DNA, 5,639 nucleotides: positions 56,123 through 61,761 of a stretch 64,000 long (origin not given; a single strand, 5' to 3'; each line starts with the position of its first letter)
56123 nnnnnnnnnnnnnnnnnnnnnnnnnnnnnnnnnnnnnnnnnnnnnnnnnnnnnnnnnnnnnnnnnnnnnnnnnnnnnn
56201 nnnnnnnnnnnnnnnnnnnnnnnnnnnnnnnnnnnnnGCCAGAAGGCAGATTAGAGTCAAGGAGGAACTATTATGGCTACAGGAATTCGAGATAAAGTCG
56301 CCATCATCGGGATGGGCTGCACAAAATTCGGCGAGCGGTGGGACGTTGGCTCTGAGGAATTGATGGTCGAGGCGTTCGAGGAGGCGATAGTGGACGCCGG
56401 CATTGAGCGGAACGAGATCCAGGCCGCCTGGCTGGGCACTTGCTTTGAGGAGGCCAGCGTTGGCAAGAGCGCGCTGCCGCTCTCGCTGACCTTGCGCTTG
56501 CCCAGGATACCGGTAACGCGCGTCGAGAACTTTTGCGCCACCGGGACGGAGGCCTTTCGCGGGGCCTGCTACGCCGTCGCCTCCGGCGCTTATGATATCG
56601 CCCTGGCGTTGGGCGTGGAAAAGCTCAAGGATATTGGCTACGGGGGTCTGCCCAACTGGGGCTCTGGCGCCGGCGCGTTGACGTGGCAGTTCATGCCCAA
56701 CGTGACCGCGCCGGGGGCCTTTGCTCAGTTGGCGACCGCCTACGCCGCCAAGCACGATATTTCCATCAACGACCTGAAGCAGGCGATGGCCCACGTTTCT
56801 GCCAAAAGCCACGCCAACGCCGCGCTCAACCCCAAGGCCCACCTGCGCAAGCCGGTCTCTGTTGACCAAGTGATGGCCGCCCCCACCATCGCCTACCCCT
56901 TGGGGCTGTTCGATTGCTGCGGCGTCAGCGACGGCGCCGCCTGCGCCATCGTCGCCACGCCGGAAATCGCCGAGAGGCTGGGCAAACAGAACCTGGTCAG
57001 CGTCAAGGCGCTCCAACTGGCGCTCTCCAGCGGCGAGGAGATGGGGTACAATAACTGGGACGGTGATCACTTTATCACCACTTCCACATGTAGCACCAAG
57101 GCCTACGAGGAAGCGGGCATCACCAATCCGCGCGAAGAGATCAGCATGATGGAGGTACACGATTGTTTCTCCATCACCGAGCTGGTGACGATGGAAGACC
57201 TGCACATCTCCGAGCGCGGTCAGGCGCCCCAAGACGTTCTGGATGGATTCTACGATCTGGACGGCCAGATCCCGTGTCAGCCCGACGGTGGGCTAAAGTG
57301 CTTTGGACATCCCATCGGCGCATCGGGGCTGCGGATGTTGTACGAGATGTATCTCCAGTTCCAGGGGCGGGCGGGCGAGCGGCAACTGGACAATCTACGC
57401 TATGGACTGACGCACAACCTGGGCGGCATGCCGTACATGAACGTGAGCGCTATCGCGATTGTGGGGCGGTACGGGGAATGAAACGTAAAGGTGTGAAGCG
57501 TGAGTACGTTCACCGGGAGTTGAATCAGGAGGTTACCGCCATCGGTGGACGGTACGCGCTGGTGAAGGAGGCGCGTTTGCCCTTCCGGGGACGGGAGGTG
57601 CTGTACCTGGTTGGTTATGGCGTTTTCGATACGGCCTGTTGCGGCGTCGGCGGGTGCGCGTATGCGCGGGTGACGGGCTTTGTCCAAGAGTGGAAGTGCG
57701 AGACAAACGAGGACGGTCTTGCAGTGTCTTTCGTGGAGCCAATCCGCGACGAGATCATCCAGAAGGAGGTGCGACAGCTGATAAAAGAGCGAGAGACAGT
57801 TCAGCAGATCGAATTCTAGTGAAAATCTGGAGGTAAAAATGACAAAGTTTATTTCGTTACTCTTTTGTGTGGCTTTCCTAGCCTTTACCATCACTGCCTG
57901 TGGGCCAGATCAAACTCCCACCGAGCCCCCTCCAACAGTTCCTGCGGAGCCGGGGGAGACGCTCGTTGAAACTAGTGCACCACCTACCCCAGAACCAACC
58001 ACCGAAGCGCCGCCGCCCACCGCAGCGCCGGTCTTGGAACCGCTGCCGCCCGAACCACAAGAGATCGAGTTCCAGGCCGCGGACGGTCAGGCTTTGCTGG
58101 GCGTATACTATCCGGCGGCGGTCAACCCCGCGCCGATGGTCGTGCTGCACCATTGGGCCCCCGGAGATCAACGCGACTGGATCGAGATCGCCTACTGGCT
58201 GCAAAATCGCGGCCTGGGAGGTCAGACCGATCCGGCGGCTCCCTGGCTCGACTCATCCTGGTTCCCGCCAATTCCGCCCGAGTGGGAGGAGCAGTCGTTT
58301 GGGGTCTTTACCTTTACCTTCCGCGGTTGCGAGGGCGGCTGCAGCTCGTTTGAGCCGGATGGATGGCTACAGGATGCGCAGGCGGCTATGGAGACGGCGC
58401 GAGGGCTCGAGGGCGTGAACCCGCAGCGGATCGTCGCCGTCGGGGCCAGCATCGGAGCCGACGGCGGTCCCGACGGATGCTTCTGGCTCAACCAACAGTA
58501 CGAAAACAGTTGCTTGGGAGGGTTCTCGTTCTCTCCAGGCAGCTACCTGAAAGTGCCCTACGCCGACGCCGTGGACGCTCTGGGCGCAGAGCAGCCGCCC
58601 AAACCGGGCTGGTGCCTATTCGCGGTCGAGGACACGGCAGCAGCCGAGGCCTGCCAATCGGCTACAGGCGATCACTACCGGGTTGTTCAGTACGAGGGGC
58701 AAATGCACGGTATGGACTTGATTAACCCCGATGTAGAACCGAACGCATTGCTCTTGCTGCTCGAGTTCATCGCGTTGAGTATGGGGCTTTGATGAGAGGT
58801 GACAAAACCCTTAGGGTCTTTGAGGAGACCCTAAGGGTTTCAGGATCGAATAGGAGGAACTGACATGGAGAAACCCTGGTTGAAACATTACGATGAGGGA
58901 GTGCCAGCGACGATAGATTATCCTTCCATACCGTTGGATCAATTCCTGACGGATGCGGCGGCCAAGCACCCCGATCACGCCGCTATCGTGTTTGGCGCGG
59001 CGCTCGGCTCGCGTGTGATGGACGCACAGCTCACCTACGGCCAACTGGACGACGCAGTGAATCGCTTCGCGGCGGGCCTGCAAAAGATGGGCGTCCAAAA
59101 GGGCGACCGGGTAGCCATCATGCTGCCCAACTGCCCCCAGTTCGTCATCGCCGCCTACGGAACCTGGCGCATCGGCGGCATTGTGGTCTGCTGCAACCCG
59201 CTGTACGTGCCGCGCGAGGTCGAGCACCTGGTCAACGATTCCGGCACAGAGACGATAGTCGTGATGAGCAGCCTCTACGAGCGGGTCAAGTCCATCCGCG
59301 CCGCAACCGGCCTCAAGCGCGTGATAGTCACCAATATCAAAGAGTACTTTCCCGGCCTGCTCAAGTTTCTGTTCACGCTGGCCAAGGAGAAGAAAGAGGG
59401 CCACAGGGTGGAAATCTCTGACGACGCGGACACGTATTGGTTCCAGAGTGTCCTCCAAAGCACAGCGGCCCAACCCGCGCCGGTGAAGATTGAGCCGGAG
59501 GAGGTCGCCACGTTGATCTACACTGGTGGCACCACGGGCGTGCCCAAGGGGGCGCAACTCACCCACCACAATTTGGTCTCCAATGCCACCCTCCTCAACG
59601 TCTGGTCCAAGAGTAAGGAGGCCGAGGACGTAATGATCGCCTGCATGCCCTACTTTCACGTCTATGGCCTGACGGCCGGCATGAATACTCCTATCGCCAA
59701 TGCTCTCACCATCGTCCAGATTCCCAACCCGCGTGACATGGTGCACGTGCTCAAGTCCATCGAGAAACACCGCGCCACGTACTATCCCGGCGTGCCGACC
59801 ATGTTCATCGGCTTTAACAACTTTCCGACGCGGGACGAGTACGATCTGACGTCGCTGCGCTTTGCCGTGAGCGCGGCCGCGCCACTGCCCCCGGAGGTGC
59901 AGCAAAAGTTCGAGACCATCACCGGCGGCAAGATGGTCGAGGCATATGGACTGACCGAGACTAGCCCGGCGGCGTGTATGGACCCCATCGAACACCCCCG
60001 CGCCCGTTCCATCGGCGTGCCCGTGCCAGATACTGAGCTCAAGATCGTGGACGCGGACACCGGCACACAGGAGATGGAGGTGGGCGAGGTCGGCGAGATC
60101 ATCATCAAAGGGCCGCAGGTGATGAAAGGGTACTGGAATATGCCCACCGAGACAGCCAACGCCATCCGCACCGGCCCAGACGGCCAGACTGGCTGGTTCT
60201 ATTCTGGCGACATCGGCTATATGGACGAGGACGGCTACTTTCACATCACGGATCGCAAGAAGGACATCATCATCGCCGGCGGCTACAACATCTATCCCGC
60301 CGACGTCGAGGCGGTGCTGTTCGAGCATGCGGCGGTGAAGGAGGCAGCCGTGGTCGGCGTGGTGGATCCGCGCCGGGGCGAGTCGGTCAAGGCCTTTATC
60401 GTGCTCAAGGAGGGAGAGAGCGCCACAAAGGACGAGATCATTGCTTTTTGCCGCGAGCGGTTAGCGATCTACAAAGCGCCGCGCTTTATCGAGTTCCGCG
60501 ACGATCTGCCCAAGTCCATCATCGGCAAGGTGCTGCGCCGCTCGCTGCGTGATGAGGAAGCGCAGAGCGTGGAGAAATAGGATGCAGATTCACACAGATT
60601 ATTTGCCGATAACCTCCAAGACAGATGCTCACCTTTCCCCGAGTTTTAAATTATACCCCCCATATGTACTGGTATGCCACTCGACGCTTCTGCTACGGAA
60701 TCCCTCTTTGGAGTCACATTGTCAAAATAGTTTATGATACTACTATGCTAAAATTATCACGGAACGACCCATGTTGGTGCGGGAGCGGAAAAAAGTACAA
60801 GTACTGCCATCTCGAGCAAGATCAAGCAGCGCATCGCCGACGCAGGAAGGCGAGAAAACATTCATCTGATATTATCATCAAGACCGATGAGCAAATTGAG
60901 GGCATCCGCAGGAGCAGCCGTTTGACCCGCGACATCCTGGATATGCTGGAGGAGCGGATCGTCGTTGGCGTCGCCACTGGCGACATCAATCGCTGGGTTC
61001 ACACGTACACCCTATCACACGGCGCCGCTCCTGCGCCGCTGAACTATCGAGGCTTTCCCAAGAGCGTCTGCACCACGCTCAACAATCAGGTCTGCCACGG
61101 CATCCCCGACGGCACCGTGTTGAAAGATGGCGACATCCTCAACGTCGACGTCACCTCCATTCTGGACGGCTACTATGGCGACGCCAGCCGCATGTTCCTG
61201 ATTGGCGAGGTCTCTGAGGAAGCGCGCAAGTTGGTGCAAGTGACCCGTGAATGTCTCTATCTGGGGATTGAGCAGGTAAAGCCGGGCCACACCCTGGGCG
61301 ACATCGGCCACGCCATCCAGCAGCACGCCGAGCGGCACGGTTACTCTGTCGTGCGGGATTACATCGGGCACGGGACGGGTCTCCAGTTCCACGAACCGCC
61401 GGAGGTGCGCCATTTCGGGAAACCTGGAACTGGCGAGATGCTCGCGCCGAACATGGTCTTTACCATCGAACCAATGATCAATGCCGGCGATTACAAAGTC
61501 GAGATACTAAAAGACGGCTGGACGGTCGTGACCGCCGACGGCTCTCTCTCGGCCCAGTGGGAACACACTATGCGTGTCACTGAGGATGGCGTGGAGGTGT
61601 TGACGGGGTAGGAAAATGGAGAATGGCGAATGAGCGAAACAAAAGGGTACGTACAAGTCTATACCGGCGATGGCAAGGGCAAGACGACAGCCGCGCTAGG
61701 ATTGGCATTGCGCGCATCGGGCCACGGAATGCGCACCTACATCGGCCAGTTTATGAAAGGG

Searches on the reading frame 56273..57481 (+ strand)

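Call 16: search_protein_families(library=pfam, proteins=[window:56273-57481:+], max_evalue=0.00001)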
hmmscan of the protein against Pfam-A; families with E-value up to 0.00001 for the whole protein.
window:56273-57481:+ (402 aa): 3 families
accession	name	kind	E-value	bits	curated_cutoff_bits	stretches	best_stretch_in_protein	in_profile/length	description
PF22691.2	Thiolase_C_1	-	3.9e-30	104.9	28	1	271-394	21-141/144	Thiolase C-terminal domain-like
PF00108.29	Thiolase_N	-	3.4e-17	63.1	26.4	1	9-229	1-258/260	Thiolase, N-terminal domain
PF02803.24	Thiolase_C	-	1.1e-07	31.9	27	1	272-370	26-104/123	Thiolase, C-terminal domain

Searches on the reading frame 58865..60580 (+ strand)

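Call 16: search_protein_families(library=pfam, proteins=[window:58865-60580:+], max_evalue=0.00001)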
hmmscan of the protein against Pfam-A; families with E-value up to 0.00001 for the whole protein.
window:58865-60580:+ (571 aa): 2 families
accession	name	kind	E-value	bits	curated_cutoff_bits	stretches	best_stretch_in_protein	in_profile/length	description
PF00501.34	AMP-binding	-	7.5e-103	344.7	29.9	1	29-424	2-384/384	AMP-binding enzyme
PF13193.12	AMP-binding_C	-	2.1e-21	77.1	24.5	1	481-555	2-76/76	AMP-binding enzyme C-terminal domain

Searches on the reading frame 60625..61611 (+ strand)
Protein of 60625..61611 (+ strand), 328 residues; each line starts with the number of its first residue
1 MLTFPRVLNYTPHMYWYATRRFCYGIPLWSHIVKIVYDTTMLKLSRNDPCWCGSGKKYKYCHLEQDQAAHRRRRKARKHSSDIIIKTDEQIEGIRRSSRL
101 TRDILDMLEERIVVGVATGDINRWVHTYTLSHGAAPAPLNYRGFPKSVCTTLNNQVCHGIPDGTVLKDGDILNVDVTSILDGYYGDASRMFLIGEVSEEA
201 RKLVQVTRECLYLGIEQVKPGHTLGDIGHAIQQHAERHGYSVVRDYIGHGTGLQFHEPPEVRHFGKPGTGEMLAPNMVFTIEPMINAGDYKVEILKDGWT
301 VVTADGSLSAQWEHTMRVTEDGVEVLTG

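Call 67: search_protein_families(library=pfam, proteins=[window:60625-61611:+], max_evalue=0.001)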
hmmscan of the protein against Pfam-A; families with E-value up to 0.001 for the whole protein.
window:60625-61611:+ (328 aa): 2 families
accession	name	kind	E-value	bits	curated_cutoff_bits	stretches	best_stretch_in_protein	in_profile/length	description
PF00557.29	Peptidase_M24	-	3.6e-52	177.6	23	1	92-320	1-208/208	Metallopeptidase family M24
PF02810.21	SEC-C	-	8.8e-11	41.9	20.4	1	46-63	1-18/19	SEC-C motif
